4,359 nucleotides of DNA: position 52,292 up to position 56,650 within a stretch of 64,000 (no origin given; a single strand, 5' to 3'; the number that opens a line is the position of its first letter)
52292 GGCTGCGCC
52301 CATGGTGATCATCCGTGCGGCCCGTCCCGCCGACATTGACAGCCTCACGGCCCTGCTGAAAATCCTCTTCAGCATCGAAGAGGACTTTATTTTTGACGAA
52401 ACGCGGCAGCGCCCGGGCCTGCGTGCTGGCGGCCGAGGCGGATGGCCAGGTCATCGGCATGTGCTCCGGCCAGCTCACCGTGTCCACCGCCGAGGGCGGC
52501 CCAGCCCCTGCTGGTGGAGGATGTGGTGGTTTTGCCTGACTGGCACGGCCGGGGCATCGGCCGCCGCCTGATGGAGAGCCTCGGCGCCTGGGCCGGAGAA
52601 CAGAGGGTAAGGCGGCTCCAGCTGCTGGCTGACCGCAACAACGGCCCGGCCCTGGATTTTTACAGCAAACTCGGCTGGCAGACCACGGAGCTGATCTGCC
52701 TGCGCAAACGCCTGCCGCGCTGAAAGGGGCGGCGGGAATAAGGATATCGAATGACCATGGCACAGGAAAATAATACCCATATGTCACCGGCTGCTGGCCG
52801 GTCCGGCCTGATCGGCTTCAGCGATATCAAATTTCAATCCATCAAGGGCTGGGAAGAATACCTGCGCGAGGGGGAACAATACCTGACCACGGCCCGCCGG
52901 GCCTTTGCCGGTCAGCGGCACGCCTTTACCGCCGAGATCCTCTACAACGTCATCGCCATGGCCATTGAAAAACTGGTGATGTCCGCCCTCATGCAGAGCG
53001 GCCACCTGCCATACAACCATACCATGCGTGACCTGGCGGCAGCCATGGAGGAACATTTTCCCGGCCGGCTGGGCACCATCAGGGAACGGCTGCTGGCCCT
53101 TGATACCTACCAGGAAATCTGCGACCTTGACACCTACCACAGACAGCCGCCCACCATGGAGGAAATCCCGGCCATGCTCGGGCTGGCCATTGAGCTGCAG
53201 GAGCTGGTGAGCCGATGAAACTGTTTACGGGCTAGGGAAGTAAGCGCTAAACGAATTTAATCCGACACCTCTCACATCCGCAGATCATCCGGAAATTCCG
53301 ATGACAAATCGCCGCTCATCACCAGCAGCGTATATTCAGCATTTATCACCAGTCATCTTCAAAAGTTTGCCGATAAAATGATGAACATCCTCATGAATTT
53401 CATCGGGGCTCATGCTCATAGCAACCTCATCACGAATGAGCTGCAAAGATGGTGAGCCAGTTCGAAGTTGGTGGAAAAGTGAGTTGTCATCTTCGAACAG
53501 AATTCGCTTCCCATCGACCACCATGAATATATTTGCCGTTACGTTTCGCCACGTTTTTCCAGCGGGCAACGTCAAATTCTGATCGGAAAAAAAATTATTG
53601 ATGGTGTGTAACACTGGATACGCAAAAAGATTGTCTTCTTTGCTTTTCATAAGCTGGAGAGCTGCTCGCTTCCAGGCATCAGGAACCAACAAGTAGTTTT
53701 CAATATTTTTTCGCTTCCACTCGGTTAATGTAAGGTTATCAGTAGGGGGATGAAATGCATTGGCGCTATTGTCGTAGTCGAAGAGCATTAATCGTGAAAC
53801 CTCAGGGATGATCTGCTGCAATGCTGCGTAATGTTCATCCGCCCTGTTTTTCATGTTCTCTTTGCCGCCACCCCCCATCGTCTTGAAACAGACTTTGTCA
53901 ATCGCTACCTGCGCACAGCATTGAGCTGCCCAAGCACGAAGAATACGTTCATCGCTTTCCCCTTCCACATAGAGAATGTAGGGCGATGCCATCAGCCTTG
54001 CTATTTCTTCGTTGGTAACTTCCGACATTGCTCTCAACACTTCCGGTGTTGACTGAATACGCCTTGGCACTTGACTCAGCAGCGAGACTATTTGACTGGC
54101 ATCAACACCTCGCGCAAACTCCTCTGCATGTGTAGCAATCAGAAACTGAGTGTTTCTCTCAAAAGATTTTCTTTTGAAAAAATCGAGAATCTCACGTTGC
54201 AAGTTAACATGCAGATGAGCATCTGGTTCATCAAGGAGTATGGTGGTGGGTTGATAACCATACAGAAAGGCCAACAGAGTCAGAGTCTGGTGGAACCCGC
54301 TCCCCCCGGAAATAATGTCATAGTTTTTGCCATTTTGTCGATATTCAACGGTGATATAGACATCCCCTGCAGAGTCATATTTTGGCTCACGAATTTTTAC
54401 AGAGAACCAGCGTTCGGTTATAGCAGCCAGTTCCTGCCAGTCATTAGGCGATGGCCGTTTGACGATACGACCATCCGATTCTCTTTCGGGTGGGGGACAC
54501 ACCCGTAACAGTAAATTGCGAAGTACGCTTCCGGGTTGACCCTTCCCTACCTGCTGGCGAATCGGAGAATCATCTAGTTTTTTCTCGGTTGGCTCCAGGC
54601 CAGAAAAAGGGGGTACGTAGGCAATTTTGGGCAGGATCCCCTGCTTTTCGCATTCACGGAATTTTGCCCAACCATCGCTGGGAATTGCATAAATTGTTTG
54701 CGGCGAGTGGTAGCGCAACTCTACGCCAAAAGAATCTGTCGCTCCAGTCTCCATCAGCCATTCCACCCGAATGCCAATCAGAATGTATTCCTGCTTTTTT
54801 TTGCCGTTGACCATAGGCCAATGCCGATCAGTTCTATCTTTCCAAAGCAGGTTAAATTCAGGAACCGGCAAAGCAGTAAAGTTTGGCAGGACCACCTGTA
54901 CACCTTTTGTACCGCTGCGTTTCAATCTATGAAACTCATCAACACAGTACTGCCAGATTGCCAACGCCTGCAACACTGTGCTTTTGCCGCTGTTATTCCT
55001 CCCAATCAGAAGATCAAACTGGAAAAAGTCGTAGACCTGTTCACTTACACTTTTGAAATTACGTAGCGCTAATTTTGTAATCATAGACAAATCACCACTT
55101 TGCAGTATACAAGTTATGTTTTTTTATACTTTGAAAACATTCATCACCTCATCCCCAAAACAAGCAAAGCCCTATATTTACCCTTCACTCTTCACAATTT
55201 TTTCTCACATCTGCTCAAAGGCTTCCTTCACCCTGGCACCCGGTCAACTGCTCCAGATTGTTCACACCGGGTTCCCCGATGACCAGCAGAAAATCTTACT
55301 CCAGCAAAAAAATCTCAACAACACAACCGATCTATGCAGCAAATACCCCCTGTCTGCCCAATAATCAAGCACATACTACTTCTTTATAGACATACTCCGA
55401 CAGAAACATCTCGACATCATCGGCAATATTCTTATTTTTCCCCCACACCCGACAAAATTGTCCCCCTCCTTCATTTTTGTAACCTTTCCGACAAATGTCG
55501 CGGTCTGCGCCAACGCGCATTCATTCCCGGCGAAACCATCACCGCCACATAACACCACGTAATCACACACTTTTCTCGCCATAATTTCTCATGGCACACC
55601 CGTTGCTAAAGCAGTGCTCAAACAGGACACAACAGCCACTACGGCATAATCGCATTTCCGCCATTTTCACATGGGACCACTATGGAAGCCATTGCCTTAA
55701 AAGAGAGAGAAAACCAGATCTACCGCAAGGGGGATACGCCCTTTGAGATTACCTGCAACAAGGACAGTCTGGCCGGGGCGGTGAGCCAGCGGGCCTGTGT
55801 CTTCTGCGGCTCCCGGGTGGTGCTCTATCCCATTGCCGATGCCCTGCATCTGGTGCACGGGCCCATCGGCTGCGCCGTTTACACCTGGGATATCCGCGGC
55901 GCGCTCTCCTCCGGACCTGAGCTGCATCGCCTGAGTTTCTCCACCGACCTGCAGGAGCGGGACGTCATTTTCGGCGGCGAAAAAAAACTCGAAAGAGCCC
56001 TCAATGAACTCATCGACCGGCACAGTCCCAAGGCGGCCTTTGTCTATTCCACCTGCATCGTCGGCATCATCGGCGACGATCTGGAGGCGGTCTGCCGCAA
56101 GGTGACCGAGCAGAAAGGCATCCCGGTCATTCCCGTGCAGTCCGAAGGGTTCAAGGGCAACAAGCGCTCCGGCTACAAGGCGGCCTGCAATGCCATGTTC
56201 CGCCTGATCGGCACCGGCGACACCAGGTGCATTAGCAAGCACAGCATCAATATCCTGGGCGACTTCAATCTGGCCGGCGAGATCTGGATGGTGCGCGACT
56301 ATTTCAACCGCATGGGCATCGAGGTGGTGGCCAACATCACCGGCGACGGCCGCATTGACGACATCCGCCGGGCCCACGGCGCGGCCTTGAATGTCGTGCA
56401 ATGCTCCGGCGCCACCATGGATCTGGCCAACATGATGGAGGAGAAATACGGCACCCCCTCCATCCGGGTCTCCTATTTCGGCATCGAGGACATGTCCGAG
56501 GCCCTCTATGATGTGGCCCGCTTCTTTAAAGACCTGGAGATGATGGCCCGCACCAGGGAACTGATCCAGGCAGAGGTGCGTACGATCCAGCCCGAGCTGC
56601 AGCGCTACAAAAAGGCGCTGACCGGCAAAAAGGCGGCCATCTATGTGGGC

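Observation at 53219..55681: AT-rich insertion with a solitary ATPase-Toprim (OLD / fused-PARIS-like) defence candidate splits the nif cluster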

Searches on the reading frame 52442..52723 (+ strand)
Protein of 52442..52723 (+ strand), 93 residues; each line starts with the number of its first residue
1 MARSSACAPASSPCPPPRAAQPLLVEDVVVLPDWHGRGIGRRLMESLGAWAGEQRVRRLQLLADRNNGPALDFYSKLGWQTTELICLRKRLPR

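Call 80: search_protein_families(library=pfam, proteins=[window:52442-52723:+], max_evalue=0.01)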
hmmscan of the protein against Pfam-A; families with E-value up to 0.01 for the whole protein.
window:52442-52723:+ (93 aa): 4 families
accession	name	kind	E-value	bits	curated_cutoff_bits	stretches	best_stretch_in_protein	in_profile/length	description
PF13508.13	Acetyltransf_7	-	6.3e-12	46.2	27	1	26-80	32-83/84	Acetyltransferase (GNAT) domain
PF00583.31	Acetyltransf_1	-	1.8e-11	44.8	20.7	1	25-79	62-116/116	Acetyltransferase (GNAT) family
PF13673.13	Acetyltransf_10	-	1.7e-07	31.7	23.6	1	25-84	54-112/128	Acetyltransferase (GNAT) domain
PF08445.16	FR47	-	3.7e-05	24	22.1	1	28-82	27-80/86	FR47-like protein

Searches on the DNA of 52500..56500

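Call 13: search_rna_families(source=window, start=52500, end=56500, threshold=evalue, max_evalue=1)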
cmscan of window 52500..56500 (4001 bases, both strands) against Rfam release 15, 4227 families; matches with E-value up to 1: 0.
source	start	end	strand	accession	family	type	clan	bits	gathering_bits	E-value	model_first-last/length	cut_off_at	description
